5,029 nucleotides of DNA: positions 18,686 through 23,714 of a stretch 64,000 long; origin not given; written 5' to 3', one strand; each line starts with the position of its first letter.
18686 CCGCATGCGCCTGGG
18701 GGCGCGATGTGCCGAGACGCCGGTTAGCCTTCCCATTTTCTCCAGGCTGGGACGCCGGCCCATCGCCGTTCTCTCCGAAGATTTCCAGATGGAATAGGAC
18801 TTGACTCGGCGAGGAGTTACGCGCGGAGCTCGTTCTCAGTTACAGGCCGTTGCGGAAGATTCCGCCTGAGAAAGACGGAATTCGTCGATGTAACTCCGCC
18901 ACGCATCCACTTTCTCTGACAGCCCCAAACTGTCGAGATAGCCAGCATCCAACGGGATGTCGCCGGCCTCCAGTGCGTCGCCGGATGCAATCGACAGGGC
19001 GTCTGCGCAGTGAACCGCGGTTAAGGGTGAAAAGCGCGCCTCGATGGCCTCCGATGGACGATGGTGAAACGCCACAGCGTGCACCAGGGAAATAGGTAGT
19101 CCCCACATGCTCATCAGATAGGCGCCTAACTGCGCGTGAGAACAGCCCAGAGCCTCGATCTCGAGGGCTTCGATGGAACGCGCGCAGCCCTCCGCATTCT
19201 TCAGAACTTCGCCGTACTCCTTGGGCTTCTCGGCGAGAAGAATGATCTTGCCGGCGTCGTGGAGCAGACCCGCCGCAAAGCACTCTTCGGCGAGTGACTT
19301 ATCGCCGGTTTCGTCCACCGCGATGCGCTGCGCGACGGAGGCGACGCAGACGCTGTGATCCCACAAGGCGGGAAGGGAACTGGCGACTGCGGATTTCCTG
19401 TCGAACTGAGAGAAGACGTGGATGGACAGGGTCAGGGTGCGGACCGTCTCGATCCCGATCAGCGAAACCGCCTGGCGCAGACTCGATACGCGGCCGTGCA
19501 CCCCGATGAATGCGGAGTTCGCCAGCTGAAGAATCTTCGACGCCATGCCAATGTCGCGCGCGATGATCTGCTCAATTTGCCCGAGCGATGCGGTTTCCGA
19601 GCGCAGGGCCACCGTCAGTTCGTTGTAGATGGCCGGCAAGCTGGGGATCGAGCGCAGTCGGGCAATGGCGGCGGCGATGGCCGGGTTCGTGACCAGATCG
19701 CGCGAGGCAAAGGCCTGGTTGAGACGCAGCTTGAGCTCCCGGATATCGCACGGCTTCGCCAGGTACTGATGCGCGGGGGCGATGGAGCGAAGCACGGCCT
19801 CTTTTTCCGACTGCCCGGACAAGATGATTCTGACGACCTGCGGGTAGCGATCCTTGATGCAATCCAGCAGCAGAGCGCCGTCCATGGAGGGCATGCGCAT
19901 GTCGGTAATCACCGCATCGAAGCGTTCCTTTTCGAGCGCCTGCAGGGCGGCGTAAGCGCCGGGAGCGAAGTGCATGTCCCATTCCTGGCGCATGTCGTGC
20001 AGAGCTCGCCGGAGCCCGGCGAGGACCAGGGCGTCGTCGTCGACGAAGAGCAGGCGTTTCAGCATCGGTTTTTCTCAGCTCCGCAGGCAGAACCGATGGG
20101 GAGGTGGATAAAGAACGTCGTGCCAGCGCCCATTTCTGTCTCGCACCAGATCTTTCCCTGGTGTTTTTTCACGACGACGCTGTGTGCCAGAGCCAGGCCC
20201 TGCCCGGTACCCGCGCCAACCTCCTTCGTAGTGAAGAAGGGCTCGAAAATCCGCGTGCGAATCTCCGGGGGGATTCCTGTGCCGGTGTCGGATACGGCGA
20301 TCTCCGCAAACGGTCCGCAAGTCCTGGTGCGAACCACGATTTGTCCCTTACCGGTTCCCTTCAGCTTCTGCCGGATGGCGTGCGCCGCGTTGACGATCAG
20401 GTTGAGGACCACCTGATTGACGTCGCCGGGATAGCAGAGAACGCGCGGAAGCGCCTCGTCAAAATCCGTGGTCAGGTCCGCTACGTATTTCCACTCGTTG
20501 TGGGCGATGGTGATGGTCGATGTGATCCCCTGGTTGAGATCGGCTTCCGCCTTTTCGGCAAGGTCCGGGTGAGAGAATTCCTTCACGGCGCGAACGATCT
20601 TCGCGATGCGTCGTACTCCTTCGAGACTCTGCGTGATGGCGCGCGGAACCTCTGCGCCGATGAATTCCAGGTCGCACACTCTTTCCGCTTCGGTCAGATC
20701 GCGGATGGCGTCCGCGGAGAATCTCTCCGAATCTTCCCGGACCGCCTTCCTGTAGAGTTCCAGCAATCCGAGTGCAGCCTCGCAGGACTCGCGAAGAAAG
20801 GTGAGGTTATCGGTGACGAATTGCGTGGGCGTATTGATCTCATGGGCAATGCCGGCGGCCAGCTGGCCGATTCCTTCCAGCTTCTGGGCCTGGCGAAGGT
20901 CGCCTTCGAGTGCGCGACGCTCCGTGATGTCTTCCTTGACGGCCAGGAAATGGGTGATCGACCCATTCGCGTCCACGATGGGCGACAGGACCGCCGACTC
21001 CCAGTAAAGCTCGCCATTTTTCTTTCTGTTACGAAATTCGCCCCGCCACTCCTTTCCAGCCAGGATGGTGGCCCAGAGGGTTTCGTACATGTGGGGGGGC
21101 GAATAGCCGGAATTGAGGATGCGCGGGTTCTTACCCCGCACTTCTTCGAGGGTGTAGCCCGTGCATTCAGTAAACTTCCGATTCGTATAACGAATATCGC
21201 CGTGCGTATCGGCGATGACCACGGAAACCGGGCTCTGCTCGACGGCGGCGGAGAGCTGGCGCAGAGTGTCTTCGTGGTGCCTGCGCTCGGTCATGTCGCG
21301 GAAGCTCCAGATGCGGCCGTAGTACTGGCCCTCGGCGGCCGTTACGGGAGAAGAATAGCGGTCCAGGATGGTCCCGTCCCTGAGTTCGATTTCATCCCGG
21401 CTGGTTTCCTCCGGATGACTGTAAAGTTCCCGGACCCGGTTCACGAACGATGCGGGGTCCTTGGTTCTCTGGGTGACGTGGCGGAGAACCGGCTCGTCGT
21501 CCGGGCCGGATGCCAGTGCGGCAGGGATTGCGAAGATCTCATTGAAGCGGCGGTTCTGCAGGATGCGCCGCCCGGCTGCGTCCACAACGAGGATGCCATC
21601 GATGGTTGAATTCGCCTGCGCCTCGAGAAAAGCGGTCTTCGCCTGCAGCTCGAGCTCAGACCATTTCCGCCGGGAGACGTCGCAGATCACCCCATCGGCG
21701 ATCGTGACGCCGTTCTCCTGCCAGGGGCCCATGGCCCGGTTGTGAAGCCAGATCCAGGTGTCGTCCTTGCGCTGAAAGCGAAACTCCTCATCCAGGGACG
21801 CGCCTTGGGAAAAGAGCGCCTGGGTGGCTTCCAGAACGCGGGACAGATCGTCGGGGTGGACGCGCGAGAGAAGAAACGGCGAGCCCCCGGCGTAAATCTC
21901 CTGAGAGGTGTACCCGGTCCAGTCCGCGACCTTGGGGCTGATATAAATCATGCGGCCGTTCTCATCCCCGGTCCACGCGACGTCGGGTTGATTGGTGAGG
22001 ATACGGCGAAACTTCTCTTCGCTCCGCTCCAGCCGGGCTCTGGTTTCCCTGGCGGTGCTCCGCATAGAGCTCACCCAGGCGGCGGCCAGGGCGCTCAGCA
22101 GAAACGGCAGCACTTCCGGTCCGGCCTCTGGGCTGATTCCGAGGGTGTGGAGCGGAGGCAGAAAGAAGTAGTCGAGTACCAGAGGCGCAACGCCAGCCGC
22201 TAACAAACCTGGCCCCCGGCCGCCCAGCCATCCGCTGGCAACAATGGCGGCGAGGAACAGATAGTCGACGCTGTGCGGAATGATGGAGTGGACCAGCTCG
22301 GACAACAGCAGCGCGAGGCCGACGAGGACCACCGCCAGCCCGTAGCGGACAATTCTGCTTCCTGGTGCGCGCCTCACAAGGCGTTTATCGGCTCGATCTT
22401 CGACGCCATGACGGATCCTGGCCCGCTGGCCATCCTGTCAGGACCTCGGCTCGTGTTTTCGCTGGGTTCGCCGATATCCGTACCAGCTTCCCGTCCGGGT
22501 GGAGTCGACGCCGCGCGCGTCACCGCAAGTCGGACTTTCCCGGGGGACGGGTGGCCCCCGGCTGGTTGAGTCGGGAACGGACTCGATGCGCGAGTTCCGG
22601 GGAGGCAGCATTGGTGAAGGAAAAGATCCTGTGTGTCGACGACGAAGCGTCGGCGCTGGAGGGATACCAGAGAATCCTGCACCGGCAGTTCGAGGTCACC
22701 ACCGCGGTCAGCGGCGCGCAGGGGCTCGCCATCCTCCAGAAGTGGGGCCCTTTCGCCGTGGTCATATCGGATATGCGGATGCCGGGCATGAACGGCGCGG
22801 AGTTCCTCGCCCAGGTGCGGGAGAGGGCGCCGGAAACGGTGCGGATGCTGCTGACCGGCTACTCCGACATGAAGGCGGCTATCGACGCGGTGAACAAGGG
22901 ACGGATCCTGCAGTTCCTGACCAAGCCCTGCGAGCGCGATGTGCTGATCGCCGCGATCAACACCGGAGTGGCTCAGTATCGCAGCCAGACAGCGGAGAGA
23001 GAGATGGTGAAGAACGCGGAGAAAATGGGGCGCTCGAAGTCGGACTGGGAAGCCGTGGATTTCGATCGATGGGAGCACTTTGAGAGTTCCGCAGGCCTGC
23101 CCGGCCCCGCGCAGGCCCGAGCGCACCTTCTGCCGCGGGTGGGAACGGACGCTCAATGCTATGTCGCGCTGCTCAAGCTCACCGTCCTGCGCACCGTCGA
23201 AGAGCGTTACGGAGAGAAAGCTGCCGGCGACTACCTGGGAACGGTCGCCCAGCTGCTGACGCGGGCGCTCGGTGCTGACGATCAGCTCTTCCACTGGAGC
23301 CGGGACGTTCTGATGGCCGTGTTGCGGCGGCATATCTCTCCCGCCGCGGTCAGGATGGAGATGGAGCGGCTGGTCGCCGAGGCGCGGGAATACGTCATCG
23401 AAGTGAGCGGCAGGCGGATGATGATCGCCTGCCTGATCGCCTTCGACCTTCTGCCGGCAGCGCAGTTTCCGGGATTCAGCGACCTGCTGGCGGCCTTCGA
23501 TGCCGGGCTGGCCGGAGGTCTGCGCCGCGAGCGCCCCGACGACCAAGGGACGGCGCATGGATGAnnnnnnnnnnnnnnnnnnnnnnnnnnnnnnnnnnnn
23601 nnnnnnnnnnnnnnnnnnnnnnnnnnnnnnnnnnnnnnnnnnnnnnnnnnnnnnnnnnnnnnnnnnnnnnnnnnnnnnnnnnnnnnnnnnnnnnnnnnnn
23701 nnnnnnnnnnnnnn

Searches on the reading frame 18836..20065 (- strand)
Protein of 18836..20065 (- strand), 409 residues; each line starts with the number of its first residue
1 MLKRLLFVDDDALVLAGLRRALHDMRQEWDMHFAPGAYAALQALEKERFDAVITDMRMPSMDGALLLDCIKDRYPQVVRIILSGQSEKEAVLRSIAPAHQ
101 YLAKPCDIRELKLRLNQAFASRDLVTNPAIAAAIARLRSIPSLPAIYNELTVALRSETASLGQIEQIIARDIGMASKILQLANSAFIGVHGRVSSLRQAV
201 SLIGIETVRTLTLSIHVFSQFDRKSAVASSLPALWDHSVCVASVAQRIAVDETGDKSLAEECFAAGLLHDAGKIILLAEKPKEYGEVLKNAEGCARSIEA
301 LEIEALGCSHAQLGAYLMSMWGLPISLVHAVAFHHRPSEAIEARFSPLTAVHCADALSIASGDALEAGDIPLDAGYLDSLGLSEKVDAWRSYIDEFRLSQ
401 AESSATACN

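Call 40: search_protein_families(library=pfam, proteins=[window:18836-20065:-], max_evalue=0.0001)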
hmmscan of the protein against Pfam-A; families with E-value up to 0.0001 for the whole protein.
window:18836-20065:- (409 aa): 3 families
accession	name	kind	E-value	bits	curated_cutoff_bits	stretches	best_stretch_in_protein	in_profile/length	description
PF08668.18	HDOD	-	6.2e-52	176.4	22.9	1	140-337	1-196/196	HDOD domain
PF00072.30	Response_reg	-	1.2e-19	70.9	30.2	1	6-115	2-110/111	Response regulator receiver domain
PF01966.28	HD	-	3.2e-08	34.3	22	1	235-354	2-110/116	HD domain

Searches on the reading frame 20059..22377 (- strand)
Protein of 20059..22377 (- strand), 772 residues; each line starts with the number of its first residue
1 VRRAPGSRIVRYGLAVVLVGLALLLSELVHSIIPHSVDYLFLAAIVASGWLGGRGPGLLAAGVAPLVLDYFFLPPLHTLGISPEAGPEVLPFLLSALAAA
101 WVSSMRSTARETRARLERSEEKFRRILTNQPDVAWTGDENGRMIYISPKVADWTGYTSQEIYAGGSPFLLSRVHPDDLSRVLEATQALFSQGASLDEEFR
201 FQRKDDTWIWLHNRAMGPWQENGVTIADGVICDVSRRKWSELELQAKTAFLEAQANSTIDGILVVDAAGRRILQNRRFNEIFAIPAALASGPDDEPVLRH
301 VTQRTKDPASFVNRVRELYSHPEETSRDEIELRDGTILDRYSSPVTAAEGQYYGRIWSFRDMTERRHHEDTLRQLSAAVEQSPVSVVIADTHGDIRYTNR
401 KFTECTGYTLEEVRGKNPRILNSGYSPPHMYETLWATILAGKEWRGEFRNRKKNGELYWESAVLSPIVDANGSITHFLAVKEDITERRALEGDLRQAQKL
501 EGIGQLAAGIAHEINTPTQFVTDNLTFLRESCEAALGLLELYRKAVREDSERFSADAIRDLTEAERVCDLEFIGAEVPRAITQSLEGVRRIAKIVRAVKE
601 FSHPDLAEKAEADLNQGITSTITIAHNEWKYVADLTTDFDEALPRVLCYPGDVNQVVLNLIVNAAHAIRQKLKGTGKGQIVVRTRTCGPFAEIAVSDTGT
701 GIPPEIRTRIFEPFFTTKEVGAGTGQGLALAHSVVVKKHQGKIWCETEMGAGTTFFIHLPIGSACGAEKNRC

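Call 40: search_protein_families(library=pfam, proteins=[window:20059-22377:-], max_evalue=0.0001)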
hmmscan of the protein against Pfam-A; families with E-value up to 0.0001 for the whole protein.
window:20059-22377:- (772 aa): 8 families
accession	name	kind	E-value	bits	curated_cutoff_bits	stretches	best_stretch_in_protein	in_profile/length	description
PF08447.18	PAS_3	-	3.2e-31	107.9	25.6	2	144-224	2-81/89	PAS fold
PF00989.32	PAS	-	1.2e-30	106.3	22.6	2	374-484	2-113/113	PAS fold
PF13426.13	PAS_9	-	1e-25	90.4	27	2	383-486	1-103/103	PAS domain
PF08448.16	PAS_4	-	7.6e-23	81.3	23.1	1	379-489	1-110/110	PAS fold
PF02518.31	HATPase_c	-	2.2e-22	80.1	26.4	1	652-761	5-109/111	Histidine kinase-, DNA gyrase B-, and HSP90-like ATPase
PF13493.11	DUF4118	-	1.8e-16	60.2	28.4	1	12-115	1-103/107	Domain of unknown function (DUF4118)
PF13188.13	PAS_8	-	5.8e-11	42.3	21.8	0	374-416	2-41/65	PAS domain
PF12860.13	PAS_7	-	4.5e-08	33.7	27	1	260-369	6-114/115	PAS fold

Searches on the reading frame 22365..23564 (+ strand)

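Call 40: search_protein_families(library=pfam, proteins=[window:22365-23564:+], max_evalue=0.0001)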
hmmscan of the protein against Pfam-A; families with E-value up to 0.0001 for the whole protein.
window:22365-23564:+ (399 aa): 2 families
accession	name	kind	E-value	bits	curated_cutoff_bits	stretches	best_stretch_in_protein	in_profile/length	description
PF00072.30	Response_reg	-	1.1e-20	74.2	30.2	1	88-199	1-111/111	Response regulator receiver domain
PF00990.26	GGDEF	-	1e-05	25.8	23.8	1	262-343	30-113/161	Diguanylate cyclase, GGDEF domain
